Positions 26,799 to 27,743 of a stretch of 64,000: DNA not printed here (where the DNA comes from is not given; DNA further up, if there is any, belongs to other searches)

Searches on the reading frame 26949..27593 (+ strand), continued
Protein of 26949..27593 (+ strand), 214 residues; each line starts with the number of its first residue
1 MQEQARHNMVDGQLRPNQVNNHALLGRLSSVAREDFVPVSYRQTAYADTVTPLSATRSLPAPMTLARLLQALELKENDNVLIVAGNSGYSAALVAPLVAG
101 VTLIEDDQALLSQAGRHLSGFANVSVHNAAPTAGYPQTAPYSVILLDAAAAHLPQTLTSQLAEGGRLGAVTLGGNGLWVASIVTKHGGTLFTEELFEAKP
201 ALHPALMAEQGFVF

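Call 41: find_encoding_contigs(protein=P0124, flank=4000, max_places=3)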
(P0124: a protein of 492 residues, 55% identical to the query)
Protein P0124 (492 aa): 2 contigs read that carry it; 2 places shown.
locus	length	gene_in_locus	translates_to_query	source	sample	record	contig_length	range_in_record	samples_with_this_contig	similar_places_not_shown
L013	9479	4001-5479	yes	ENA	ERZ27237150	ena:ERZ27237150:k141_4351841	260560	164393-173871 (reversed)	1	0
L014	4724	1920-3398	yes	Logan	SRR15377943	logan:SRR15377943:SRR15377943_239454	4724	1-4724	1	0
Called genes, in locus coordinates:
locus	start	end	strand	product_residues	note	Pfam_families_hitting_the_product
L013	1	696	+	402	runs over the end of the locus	PF25917:BSH_RND, PF25973:BSH_CzcB (weak), PF25919:BSH_CusB (weak), PF25876:HH_MFP_RND (weak), PF25944:Beta-barrel_RND, PF25954:Beta-barrel_RND_2 (weak), PF25967:RND-MFP_C, PF25989:YknX_C, +1 more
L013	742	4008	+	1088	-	PF00873:ACR_tran, PF03176:MMPL, PF02355:SecD_SecF_C (weak)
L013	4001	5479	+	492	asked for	PF02321:OEP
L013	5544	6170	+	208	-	PF03167:UDG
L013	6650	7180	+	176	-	PF06736:TMEM175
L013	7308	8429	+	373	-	PF05222:AlaDh_PNT_N, PF01262:AlaDh_PNT_C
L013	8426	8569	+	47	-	-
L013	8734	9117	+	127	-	PF12769:PNTB_4TM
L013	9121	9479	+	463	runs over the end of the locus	PF02233:PNTB, PF00205:TPP_enzyme_M (faint)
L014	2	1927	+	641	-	?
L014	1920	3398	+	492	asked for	PF02321:OEP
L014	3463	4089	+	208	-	PF03167:UDG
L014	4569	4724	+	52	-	?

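Call 47: list_cluster_members(proteins=[P0001, P0122, P0123])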
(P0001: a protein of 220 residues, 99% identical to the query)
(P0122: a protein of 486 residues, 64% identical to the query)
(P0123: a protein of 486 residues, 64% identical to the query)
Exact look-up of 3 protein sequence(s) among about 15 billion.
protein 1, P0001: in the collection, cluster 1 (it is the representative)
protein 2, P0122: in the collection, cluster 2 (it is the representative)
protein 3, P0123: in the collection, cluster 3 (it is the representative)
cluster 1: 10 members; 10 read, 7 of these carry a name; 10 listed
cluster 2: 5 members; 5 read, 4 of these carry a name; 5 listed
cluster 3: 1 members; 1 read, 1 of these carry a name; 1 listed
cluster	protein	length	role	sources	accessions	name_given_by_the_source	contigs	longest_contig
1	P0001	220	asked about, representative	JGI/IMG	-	protein-L-isoaspartate(D-aspartate) O-methyltransferase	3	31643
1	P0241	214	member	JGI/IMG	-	protein-L-isoaspartate(D-aspartate) O-methyltransferase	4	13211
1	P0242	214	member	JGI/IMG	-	protein-L-isoaspartate(D-aspartate) O-methyltransferase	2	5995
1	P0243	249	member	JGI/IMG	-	protein-L-isoaspartate(D-aspartate) O-methyltransferase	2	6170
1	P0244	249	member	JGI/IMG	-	protein-L-isoaspartate(D-aspartate) O-methyltransferase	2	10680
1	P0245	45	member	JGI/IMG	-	hypothetical protein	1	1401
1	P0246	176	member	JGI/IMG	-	protein-L-isoaspartate(D-aspartate) O-methyltransferase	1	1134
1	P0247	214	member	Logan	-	-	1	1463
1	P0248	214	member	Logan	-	-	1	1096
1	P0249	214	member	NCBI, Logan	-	-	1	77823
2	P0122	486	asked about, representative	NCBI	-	-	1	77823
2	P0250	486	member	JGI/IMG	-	multidrug efflux system outer membrane protein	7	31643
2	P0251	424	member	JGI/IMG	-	multidrug efflux system outer membrane protein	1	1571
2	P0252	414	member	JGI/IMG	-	multidrug efflux system outer membrane protein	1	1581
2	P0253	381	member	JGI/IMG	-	multidrug efflux system outer membrane protein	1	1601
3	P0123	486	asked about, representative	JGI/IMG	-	multidrug efflux system outer membrane protein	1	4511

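Call 49: find_encoding_contigs(protein=P0241, flank=3000, max_places=6)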
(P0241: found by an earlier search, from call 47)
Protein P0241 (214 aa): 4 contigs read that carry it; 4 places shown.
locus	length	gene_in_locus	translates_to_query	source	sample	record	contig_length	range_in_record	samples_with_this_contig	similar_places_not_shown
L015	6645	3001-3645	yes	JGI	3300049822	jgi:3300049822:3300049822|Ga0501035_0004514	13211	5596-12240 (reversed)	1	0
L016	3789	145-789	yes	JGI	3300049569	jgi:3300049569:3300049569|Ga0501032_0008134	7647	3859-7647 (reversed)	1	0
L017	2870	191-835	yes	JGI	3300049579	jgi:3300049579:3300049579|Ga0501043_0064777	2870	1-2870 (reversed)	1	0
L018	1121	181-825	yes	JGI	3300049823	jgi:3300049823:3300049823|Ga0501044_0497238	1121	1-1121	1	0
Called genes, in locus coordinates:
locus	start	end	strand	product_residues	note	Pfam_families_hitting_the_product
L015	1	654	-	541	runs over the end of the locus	?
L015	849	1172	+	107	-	-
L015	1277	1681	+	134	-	-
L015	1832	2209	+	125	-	-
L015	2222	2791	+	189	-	-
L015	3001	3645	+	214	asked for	PF01135:PCMT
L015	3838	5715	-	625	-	PF04932:Wzy_C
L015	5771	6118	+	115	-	-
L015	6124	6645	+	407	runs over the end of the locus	PF10082:BBP2_2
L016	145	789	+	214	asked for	PF01135:PCMT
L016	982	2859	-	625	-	PF04932:Wzy_C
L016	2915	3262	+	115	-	-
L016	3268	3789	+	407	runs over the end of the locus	PF10082:BBP2_2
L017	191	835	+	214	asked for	PF01135:PCMT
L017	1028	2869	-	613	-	?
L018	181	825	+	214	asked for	PF01135:PCMT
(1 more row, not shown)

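Call 56: find_encoding_contigs(protein=P0244, flank=1500, max_places=4)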
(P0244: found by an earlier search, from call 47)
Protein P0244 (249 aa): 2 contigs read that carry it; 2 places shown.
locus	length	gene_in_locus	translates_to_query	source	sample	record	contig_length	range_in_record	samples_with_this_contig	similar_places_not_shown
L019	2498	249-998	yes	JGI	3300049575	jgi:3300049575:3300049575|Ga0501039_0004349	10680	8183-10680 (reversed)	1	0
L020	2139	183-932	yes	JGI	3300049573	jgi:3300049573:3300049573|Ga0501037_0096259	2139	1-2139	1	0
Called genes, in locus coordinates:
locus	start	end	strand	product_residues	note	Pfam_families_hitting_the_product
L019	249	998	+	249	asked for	PF01135:PCMT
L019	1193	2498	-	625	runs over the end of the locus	PF04932:Wzy_C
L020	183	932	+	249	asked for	PF01135:PCMT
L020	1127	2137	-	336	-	PF04932:Wzy_C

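Call 57: find_encoding_contigs(protein=P0242, flank=1500, max_places=4)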
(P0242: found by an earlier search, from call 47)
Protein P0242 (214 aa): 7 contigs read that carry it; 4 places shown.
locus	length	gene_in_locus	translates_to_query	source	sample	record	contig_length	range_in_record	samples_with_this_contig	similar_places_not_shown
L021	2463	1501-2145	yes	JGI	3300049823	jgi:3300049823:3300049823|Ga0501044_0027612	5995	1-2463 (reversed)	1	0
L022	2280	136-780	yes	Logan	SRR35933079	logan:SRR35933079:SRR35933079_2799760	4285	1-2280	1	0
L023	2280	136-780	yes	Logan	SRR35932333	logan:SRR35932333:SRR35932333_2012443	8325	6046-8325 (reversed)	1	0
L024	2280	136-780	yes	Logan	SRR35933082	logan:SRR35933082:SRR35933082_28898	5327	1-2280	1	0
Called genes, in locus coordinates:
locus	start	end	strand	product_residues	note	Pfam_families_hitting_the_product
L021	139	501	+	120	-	-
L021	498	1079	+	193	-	-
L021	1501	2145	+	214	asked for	PF01135:PCMT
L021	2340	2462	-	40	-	?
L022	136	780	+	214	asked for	PF01135:PCMT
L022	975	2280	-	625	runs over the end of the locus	PF04932:Wzy_C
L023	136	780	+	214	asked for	PF01135:PCMT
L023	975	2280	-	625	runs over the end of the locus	PF04932:Wzy_C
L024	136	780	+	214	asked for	PF01135:PCMT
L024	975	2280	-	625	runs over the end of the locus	PF04932:Wzy_C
